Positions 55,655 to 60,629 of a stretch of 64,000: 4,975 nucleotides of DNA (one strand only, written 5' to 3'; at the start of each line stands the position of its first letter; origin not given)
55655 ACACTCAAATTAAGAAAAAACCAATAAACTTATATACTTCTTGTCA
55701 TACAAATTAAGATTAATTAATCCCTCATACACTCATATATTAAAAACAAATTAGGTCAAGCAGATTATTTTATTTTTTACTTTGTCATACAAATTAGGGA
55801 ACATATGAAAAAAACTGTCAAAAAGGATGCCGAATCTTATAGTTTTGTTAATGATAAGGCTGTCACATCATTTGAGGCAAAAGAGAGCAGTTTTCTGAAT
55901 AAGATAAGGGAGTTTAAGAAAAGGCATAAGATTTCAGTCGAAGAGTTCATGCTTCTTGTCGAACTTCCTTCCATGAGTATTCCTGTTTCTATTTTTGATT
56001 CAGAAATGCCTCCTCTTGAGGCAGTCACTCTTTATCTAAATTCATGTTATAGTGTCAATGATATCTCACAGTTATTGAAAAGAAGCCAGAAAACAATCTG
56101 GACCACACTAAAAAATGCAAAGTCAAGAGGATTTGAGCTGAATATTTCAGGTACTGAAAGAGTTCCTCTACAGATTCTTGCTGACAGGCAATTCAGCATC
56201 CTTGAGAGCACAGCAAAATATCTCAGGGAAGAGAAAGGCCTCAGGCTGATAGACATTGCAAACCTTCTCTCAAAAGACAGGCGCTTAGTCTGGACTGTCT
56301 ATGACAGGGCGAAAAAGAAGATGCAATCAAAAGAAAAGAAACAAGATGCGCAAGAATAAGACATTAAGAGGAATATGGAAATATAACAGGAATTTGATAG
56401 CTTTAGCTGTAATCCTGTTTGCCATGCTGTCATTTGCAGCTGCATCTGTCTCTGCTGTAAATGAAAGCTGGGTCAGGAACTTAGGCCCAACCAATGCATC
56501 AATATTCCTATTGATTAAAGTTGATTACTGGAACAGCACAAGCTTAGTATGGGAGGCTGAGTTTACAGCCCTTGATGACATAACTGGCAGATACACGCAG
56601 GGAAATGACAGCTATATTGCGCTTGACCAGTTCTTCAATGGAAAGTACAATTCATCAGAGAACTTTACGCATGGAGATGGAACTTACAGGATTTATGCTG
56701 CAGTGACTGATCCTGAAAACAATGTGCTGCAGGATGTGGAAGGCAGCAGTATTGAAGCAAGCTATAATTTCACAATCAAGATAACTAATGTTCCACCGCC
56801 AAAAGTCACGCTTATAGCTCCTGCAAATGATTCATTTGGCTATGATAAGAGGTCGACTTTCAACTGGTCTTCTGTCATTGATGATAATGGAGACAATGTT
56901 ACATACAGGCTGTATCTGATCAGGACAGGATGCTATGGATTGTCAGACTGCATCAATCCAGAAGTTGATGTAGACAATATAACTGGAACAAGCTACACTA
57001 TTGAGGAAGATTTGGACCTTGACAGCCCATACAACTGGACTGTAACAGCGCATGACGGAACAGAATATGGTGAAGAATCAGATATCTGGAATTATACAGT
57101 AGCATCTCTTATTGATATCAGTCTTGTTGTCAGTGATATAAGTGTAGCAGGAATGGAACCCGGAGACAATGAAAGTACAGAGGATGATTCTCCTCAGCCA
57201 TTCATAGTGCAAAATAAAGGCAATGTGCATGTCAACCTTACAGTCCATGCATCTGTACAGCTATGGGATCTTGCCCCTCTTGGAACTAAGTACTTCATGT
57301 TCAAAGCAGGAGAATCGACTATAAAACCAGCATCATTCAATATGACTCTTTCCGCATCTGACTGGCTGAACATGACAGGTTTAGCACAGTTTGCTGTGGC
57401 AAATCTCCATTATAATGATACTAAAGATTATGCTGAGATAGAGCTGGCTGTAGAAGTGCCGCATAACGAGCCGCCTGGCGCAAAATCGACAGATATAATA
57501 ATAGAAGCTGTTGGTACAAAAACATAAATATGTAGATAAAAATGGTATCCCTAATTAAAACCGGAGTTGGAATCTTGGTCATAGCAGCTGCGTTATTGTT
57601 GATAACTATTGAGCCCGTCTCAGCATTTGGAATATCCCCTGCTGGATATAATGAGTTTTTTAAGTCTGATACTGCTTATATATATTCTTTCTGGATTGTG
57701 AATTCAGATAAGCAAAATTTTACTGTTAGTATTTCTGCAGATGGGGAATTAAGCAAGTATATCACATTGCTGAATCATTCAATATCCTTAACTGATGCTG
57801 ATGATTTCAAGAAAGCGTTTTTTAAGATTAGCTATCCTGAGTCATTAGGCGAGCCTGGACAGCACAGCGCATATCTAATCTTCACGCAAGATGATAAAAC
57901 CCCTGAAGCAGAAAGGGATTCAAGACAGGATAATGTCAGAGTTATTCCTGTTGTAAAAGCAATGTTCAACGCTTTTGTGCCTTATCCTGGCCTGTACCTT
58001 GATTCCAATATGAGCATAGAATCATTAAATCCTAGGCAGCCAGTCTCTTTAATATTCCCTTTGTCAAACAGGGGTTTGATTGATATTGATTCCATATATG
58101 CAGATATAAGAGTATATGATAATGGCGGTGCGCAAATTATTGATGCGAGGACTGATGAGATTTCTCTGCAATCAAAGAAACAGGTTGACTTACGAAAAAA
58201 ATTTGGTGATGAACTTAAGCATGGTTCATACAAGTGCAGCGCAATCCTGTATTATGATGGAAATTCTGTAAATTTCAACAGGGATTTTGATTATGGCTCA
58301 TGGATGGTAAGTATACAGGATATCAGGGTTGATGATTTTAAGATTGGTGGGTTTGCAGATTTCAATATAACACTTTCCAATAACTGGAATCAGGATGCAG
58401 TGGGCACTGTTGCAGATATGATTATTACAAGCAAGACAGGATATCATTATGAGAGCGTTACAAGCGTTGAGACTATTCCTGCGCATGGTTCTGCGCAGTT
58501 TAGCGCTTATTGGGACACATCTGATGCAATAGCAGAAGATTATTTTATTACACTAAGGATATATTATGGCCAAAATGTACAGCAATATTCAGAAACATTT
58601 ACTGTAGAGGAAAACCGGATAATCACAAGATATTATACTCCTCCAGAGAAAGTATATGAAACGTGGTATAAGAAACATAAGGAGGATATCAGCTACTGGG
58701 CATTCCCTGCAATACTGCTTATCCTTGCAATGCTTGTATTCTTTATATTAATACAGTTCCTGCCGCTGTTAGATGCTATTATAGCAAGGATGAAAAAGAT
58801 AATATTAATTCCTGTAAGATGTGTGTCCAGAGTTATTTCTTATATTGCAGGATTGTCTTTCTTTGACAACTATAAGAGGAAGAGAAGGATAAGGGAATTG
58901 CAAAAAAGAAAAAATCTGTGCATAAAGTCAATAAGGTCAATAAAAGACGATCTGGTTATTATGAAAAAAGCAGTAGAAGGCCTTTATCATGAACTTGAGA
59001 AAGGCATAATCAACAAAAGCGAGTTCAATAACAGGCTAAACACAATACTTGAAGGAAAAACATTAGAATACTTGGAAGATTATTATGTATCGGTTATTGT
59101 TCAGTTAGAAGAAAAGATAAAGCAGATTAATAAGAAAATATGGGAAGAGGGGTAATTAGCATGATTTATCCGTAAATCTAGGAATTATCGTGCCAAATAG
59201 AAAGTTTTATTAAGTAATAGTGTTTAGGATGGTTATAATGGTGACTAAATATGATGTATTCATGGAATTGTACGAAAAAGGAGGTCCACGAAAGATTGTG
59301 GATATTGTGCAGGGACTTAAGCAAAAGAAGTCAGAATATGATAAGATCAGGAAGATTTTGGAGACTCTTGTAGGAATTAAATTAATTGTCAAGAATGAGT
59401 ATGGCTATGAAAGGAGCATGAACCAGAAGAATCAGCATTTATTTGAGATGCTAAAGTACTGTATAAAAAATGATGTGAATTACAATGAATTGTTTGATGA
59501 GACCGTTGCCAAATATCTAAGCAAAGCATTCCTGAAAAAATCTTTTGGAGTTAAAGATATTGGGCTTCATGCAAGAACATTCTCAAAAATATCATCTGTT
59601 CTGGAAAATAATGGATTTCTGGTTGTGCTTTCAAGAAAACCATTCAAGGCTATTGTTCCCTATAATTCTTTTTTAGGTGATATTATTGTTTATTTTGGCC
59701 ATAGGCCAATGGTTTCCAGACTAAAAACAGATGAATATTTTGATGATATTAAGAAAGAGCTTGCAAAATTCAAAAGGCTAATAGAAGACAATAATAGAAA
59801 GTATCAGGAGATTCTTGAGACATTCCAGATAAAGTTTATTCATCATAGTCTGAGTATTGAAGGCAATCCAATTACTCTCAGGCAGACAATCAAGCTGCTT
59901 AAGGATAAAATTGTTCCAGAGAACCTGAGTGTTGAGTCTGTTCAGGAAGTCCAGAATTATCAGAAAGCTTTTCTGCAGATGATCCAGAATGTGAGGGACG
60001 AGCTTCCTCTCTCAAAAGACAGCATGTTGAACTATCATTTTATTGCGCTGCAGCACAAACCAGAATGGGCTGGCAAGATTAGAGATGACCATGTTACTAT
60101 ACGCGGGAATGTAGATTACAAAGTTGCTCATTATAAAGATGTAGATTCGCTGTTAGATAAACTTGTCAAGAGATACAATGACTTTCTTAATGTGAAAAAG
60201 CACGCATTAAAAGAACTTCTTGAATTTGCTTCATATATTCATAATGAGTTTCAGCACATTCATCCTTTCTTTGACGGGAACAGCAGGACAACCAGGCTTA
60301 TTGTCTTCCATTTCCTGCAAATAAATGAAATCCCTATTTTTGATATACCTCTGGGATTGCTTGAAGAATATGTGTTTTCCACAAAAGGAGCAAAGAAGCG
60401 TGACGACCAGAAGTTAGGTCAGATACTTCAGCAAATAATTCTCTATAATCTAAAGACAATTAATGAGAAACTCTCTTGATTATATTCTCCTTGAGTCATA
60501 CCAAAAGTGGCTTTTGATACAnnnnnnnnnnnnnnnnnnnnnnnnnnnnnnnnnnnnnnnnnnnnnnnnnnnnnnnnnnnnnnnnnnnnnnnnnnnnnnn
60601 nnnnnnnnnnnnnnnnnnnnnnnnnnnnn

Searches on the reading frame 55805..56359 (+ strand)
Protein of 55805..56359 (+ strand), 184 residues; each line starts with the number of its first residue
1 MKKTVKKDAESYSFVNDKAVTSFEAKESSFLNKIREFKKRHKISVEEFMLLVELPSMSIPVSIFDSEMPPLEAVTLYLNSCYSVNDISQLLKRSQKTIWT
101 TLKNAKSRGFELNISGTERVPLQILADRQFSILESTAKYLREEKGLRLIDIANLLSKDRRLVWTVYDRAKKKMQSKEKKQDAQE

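Call 6: search_protein_families(library=pfam, proteins=[window:55805-56359:+], max_evalue=0.1)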
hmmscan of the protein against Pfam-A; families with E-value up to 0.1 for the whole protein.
window:55805-56359:+ (184 aa): 6 families
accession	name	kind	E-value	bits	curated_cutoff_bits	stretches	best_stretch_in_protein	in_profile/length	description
PF08281.18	Sigma70_r4_2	-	0.0033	17.5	25.7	0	72-107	17-52/54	Sigma-70, region 4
PF13936.12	HTH_38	-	0.0047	17.1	27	1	77-98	16-37/44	Helix-turn-helix domain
PF06056.18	Terminase_5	-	0.0058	17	20.3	1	72-99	5-31/58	Putative ATPase subunit of terminase (gpP-like)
PF13384.12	HTH_23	-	0.006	16.8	24.6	0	72-111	9-47/50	Homeodomain-like domain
PF02001.22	DUF134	-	0.058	14.4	27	0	71-108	40-77/98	Protein of unknown function DUF134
PF08279.18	HTH_11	-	0.064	13.6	25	0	83-112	17-46/55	HTH domain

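Call 7: search_protein_families(library=ncbifam, proteins=[window:55805-56359:+], max_evalue=0.1)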
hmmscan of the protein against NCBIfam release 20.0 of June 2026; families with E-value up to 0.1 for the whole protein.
window:55805-56359:+ (184 aa): 7 families
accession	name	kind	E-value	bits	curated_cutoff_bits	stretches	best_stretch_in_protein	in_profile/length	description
NF001071.0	PRK00118.2-1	equivalog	0.0015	18.9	160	0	76-107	29-60/117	putative DNA-binding protein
NF005385.0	PRK06930.1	subfamily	0.0038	17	136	0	140-180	125-165/170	positive control sigma-like factor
NF001072.0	PRK00118.2-2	equivalog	0.011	16.1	97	0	124-180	17-68/111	putative DNA-binding protein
NF053881.1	TransRegDeoRBac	equivalog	0.029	13.6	420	1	71-110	10-49/311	DNA-binding transcriptional repressor DeoR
NF051454.1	tyrosinase_PvdP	equivalog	0.065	11.7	625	1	96-181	148-234/536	pyoverdine maturation tyrosinase PvdP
NF004455.0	PRK05787.1-3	equivalog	0.093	12.3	258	0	29-96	87-151/221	cobalt-precorrin-7 (C(5))-methyltransferase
NF006930.0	PRK09415.1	subfamily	0.098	12.5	198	0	71-107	133-169/179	RNA polymerase factor sigma C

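Call 59: search_protein_families(library=phrogs, proteins=[window:55805-56359:+], max_evalue=0.01)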
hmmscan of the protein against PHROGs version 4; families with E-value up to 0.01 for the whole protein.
window:55805-56359:+ (184 aa): 0 families

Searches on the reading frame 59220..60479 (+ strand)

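Call 30: search_protein_families(library=pfam, proteins=[window:59220-60479:+], max_evalue=0.001)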
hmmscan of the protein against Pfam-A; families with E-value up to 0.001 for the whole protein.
window:59220-60479:+ (419 aa): 1 family
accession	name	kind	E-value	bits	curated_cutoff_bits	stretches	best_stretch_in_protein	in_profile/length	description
PF02661.23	Fic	-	4.1e-14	53.6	24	1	263-366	1-93/93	Fic/DOC family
